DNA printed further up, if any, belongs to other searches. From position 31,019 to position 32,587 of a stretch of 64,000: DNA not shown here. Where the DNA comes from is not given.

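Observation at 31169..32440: Cassette-borne DEDDh exonuclease fused to TerB-like and BRCT domains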

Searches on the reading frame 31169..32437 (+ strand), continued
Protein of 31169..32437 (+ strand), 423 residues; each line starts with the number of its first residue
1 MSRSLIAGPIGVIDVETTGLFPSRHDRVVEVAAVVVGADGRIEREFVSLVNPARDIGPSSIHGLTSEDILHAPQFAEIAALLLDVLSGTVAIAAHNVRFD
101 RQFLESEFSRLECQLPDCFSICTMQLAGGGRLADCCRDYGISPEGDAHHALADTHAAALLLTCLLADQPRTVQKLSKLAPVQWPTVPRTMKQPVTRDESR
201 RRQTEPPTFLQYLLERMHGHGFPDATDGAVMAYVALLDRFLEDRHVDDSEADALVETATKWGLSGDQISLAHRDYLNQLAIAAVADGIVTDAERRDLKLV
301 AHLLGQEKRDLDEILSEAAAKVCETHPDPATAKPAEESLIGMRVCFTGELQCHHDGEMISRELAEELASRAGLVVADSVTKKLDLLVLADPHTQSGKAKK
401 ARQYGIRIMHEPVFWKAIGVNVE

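Call 36: find_related_loci(query=A2, collection=metagenome_contigs, flank=4000)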
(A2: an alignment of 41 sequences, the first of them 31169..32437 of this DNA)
Query A2 (423 aa) in metagenome_contigs; peptide patterns used: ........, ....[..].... (x = any residue, [..] = any of these).
600 stretches matched a pattern (row limit reached: there are more); 385 encode a relative of the query (tblastn E <= 1e-3); the best 80 are kept; 80 distinct loci.
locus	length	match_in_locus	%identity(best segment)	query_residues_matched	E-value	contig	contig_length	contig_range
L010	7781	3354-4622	87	1-423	0e+0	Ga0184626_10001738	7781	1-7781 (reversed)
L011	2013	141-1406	87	1-422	0e+0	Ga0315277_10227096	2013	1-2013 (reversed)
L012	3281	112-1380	80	1-423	0e+0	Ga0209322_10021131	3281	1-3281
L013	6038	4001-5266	77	1-422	0e+0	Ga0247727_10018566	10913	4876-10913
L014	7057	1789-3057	78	1-423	0e+0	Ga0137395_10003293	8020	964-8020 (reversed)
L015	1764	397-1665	73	1-423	0e+0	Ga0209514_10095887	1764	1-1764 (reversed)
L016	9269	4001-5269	74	1-423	0e+0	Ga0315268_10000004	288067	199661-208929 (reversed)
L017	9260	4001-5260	74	4-423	0e+0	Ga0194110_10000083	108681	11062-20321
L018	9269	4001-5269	77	1-423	0e+0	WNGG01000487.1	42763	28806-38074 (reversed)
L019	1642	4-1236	67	12-423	0e+0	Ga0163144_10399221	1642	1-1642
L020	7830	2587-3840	71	5-422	9e-176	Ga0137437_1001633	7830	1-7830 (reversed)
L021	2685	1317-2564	58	10-423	2e-168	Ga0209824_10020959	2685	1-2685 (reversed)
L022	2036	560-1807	54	10-423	2e-163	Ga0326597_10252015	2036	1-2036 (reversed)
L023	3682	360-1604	58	10-422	1e-154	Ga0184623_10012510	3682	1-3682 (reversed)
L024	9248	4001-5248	56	10-423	3e-148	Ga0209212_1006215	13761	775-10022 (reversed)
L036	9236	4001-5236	46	10-423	7e-114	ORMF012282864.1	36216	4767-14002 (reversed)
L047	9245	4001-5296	44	2-423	7e-97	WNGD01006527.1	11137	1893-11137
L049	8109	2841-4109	42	9-423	2e-92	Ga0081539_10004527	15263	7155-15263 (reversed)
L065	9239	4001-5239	42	9-420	2e-78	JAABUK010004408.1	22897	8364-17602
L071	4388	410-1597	40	12-423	3e-74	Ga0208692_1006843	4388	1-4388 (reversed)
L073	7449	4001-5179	39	12-423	1e-71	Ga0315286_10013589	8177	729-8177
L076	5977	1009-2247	39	12-421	1e-67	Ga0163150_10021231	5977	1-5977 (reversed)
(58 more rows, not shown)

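Call 53: search_protein_families(library=pfam, alignment_id=A4, max_evalue=0.00001)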
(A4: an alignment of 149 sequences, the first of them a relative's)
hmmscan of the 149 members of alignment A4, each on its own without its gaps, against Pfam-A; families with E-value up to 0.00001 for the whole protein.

A. member 1, L010:2026-2457:- (144 aa): 0 families

B. families by the number of members that match (of 149 scanned): 92 families (the first 25 are shown)
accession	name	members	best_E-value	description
PF00533.33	BRCT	8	5.8e-16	BRCA1 C Terminus (BRCT) domain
PF01653.23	DNA_ligase_aden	7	5.7e-89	NAD-dependent DNA ligase adenylation domain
PF03120.22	DNA_ligase_OB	7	9e-35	NAD-dependent DNA ligase OB-fold domain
PF12826.13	HHH_2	6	1.2e-22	Helix-hairpin-helix motif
PF03119.21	DNA_ligase_ZBD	5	2e-11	NAD-dependent DNA ligase C4 zinc finger domain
PF14520.12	HHH_5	3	1.5e-13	Helix-hairpin-helix domain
PF12738.14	PTCB-BRCT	3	2.6e-08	twin BRCT domain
PF04392.18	ABC_sub_bind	2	2.1e-40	ABC transporter substrate binding protein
PF00520.37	Ion_trans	2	1.4e-24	Ion transport protein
PF02463.25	SMC_N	2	3.3e-18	RecF/RecN/SMC N terminal domain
PF00929.31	RNase_T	2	1.2e-16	Exonuclease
PF07885.22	Ion_trans_2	2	2.1e-16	Ion channel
PF22745.1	Nlig-Ia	2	4e-11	DNA ligase-like, N-terminal NAD+-binding domain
PF13476.12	AAA_23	2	9.2e-11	AAA domain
PF00633.29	HHH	2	2.1e-09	Helix-hairpin-helix motif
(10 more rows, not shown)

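Call 54: search_protein_families(library=padloc, alignment_id=A4, max_evalue=0.00001)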
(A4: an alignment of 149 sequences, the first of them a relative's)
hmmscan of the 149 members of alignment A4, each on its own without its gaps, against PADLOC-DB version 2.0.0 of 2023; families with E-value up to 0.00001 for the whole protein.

A. member 1, L010:2026-2457:- (144 aa): 0 families

B. families by the number of members that match (of 149 scanned): 95 families (the first 25 are shown)
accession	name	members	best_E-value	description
PDLC05027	PDC-S48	10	1.9e-27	-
PDLC04135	mad3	3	4.4e-33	mads_3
PDLC03859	LmuB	3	2.1e-23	-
PDLC05028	PDC-S48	2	1.6e-26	-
PDLC01247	DEDDh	2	5.2e-23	"CAS-I,CAS-II,CAS-III,CAS-IV,CAS-V,CAS-VI; associated"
PDLC03863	LmuB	2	1.7e-09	-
PDLC02980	AriA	2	1.4e-07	-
PDLC00091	GajA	2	1.8e-06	AAA ATPase domain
PDLC03959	SngB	1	9e-181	-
PDLC04157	HEC-06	1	2.7e-161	-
PDLC04155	HEC-06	1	4.4e-153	-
PDLC02700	Orf5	1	4.5e-150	Orf5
PDLC04154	HEC-06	1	1.1e-107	-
PDLC02687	Orf5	1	1.4e-86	Orf5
PDLC04018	PD-Lambda-5_B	1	8.9e-76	-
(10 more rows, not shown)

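Call 74: search_dna_similar(query=window:31169-32437:+, collection=plasmids, mode=protein, max_evalue=1e-20, max_rows=25)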
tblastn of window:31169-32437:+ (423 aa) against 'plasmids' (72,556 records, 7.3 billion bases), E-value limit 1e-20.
Records with a match: 1; places in all: 1; records where one place covers at least 80% of the query: 1.
Best place of each record, by identity: <60% 1.
By first word of the organism name: Arthrobacter 1.
By predicted mobility (MOB-suite, as given by PLSDB): conjugative 1.
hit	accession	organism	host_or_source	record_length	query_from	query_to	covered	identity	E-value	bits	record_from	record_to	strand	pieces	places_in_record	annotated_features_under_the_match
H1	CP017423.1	Arthrobacter sp. ZXY-2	whole organism,soil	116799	10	420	97%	37.6%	3e-47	181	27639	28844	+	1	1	dnaQ: bifunctional ATP-dependent DNA helicase/DNA polymerase III subunit ...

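Call 75: search_dna_similar(query=window:31169-32437:+, collection=phages, mode=protein, max_evalue=1e-10, max_rows=15)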
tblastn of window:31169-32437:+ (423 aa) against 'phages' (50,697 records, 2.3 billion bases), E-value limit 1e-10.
Records with a match: 1; places in all: 1; records where one place covers at least 80% of the query: 0.
Best place of each record, by identity: <60% 1.
By first word of the organism name: Bacteriophage 1.
By host as written in the record: - 1.
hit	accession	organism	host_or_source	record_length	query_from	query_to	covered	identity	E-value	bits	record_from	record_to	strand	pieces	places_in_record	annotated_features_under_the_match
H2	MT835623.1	Bacteriophage sp.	human fecal samples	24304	10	142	31%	35.7%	3e-13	78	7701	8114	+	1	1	record has no annotation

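Call 76: get_annotated_region(hit=H1, flank=8000)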
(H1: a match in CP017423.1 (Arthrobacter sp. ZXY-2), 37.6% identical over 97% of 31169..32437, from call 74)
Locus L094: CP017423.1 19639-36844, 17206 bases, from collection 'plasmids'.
description: Arthrobacter sp. ZXY-2 plasmid pZXY22, complete sequence
organism: Arthrobacter sp. ZXY-2 (NCBI taxid 1806905)
taxonomy: Bacteria; Actinomycetota; Actinomycetes; Micrococcales; Micrococcaceae; Arthrobacter; Arthrobacter sp. ZXY-2
host: -; source: whole organism,soil; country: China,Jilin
typing (MOB-suite, as given by PLSDB): conjugative; replicon rep_cluster_1547; relaxase MOBP; mating-pair formation MPF_T
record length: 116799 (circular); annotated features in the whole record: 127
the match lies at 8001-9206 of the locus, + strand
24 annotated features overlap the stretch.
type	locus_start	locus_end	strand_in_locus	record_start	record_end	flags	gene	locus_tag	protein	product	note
CDS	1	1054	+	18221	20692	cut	bglX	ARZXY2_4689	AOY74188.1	glycosyl hydrolase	-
CDS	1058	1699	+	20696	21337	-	-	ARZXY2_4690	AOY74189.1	TetR family transcriptional regulator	-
CDS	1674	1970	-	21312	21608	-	-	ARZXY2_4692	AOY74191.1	hypothetical protein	-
CDS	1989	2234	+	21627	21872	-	-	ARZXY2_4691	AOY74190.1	hypothetical protein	-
CDS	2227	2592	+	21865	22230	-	yidH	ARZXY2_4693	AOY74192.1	Inner membrane protein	-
CDS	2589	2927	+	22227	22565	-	-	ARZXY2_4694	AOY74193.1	hypothetical protein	-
CDS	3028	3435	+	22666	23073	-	-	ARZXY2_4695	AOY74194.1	hypothetical protein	-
CDS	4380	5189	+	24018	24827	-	-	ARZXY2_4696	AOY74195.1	hypothetical protein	-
CDS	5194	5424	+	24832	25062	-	-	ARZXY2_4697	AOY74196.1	hypothetical protein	-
CDS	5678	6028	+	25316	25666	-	-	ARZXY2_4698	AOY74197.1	hypothetical protein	-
CDS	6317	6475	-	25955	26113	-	-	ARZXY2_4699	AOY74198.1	hypothetical protein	-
CDS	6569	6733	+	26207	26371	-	-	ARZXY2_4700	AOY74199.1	hypothetical protein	-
CDS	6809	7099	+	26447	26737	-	-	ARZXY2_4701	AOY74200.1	hypothetical protein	-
CDS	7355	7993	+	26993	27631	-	-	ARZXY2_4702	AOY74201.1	hypothetical protein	-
CDS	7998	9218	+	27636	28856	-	dnaQ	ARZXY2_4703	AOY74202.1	bifunctional ATP-dependent DNA helicase/DNA polymerase III subunit epsilon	-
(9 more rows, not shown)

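Call 79: search_protein_families(library=padloc, proteins=[L014:4240-6585:-, L065:112-1512:+, L065:5238-7316:+, L065:7270-8541:+, L071:1777-3231:-, L073:5544-6914:-, L076:2414-4153:+, L049:4312-5724:+, L047:6421-7932:-, L036:153-2111:+], max_evalue=1e-8)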
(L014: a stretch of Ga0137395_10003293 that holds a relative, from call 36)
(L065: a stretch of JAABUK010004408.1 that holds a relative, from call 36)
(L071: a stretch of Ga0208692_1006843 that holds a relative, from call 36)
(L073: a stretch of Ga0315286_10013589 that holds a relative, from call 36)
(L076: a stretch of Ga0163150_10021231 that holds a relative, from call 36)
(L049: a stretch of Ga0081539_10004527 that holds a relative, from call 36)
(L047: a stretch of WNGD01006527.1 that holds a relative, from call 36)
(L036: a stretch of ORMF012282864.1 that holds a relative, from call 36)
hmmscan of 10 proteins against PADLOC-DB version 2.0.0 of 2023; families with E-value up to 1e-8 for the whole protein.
L014:4240-6585:- (782 aa): 9 families
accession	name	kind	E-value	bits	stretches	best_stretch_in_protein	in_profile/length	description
PDLC03859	LmuB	-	2.1e-23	81.4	1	122-592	154-592/611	-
PDLC03865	LmuB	-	2.2e-19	67.2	1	1-136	1-157/1007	-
PDLC04135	mad3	-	2.1e-17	61.7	1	17-587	15-325/374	mads_3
PDLC04891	PDC-S06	-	1e-12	45.4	0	521-597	622-697/858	-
PDLC04893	PDC-S06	-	3.4e-11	40.3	0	507-584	606-683/862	-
PDLC00311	PtuA1|PtuA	-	6.2e-10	36.6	0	1-128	1-118/455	AAA ATPase domain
PDLC03863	LmuB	-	1.7e-09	35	0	1-91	3-77/610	-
PDLC00271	PtuA1|PtuA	-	4.1e-09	34.5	0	1-100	1-100/421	AAA ATPase domain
PDLC02913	ATPase_I-A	-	5.3e-09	33.7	1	2-106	53-155/508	-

L065:112-1512:+ (467 aa): 2 families
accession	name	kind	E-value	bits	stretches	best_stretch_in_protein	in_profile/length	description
PDLC03959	SngB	-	9e-181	599.7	1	9-466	4-438/439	-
PDLC02494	BrxD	-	3.1e-43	146.5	1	11-402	4-402/440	BrxD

L065:5238-7316:+ (693 aa): 1 family
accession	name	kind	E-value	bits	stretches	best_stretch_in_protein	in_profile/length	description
PDLC04140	mad8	-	7.5e-09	33.5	0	496-639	151-288/314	mads_8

L065:7270-8541:+ (424 aa): 0 families

L071:1777-3231:- (485 aa): 0 families

L073:5544-6914:- (457 aa): 0 families

L076:2414-4153:+ (580 aa): 26 families (the best 25 are shown)
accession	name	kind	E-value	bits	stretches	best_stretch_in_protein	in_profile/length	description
PDLC04157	HEC-06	-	2.7e-161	535.9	1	1-575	1-556/558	-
PDLC04155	HEC-06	-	4.4e-153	508.8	1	6-576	4-560/562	-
PDLC02700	Orf5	-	4.5e-150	499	1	13-574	2-555/555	Orf5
PDLC04154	HEC-06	-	1.1e-107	359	1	1-575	1-565/569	-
PDLC02687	Orf5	-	1.4e-86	289.4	1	23-557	18-541/543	Orf5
PDLC02693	Orf5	-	2e-57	193.4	1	24-574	10-542/543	Orf5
PDLC02691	Orf5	-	1.6e-53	180.2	1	24-574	22-579/579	Orf5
PDLC02695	Orf5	-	1.7e-51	173.3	1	18-572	14-599/601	Orf5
PDLC04156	HEC-06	-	6.5e-43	145.1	1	23-555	21-541/562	-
PDLC02701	Orf5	-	4.3e-40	135.8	1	22-245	19-248/596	Orf5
PDLC02698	Orf5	-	5.4e-35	119.2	1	180-572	185-569/573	Orf5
PDLC02692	Orf5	-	4.1e-30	103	1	20-574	5-556/558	Orf5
PDLC02686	Orf5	-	1.1e-29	101.3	2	23-250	21-241/566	Orf5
PDLC02699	Orf5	-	5.9e-29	99.2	1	210-365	180-334/530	Orf5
PDLC02694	Orf5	-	8.7e-28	95.3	1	16-262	10-260/574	Orf5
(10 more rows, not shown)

L049:4312-5724:+ (471 aa): 0 families

L047:6421-7932:- (504 aa): 0 families

L036:153-2111:+ (653 aa): 0 families

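Call 80: find_encoding_contigs(protein=P0016, flank=7000, max_places=1)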
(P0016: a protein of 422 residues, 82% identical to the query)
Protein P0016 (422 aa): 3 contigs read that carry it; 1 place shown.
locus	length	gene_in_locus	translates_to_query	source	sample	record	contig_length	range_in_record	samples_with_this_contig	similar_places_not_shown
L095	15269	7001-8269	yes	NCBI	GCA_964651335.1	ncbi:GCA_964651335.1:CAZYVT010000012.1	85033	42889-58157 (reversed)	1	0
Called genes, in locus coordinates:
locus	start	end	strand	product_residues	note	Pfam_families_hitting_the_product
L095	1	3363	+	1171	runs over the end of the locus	PF02463:SMC_N, PF13304:AAA_21 (weak), PF13476:AAA_23, PF06470:SMC_hinge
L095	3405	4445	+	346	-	PF04354:ZipA_C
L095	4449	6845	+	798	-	PF22745:Nlig-Ia, PF01653:DNA_ligase_aden, PF00633:HHH (faint), PF03120:OB_DNA_ligase, PF03119:DNA_ligase_ZBD, PF12826:HHH_2, PF14520:HHH_5 (weak), PF00533:BRCT, +2 more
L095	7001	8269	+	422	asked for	PF00929:RNase_T, PF16473:Rv2179c-like (faint), PF00533:BRCT (weak)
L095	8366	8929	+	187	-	-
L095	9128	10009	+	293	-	PF00483:NTP_transferase, PF12804:NTP_transf_3 (weak)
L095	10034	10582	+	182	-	PF00156:Pribosyltran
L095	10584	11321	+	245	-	PF01048:PNP_UDP_1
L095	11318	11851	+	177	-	PF01327:Pep_deformylase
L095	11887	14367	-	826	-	PF01909:NTP_transf_2 (weak), PF08335:GlnD_UR_UTase, PF27444:GlnD_3rd, PF01966:HD, PF27446:GlnD_5th, PF01842:ACT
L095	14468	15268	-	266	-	PF00557:Peptidase_M24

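Call 81: find_encoding_contigs(protein=P0094, flank=7000, max_places=1)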
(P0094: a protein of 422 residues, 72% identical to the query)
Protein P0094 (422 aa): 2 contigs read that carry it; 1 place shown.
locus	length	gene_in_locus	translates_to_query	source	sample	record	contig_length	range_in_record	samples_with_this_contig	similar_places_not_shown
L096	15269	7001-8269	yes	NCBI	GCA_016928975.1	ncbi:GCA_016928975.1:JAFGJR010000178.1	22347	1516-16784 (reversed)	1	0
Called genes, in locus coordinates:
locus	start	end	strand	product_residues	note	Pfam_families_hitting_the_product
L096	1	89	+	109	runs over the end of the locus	PF12840:HTH_20 (weak), PF01022:HTH_5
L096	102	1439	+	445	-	PF03773:ArsP_1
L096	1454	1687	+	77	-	PF13192:Thioredoxin_3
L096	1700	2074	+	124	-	PF08859:DGC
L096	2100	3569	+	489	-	PF00085:Thioredoxin, PF13098:Thioredoxin_2 (weak), PF03243:MerB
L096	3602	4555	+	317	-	PF13905:Thioredoxin_8 (faint), PF00085:Thioredoxin, PF13098:Thioredoxin_2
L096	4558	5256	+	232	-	PF02683:DsbD_TM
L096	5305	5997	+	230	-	PF03358:FMN_red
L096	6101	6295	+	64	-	PF09957:VapB_antitoxin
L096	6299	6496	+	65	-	-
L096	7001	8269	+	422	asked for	PF00929:RNase_T, PF00533:BRCT (weak)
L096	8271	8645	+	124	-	-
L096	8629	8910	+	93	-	-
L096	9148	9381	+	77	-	PF22180:RH3_dom, PF20605:Antitox_RHH (faint)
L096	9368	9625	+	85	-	PF18389:TrmO_C (weak), PF05016:ParE_toxin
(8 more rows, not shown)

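Call 82: find_encoding_contigs(protein=P0120, flank=7000, max_places=1)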
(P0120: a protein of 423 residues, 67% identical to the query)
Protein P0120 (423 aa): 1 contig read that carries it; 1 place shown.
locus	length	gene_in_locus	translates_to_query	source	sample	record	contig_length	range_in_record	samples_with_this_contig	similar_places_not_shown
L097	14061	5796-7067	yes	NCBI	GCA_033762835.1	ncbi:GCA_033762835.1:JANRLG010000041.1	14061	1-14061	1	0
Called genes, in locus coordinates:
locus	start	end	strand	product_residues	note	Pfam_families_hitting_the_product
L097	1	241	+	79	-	?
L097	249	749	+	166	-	PF01467:CTP_transf_like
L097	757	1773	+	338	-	PF00962:A_deaminase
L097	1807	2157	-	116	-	-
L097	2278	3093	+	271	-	PF01226:Form_Nir_trans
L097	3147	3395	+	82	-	PF04014:MazE_antitoxin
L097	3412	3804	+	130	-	PF01850:PIN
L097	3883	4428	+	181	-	PF13521:AAA_28 (weak)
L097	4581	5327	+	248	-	PF12796:Ank_2 (faint), PF13637:Ank_4 (faint), PF00023:Ank (faint), PF13606:Ank_3 (faint)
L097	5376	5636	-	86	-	PF13031:DUF3892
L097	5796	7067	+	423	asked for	PF00929:RNase_T, PF16473:Rv2179c-like (faint), PF00533:BRCT (weak)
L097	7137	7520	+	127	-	-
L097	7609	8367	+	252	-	PF01209:Ubie_methyltran, PF08003:Methyltransf_9 (weak), PF13489:Methyltransf_23, PF08241:Methyltransf_11, PF08242:Methyltransf_12, PF13649:Methyltransf_25, PF13847:Methyltransf_31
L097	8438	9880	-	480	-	PF00144:Beta-lactamase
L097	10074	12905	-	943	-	-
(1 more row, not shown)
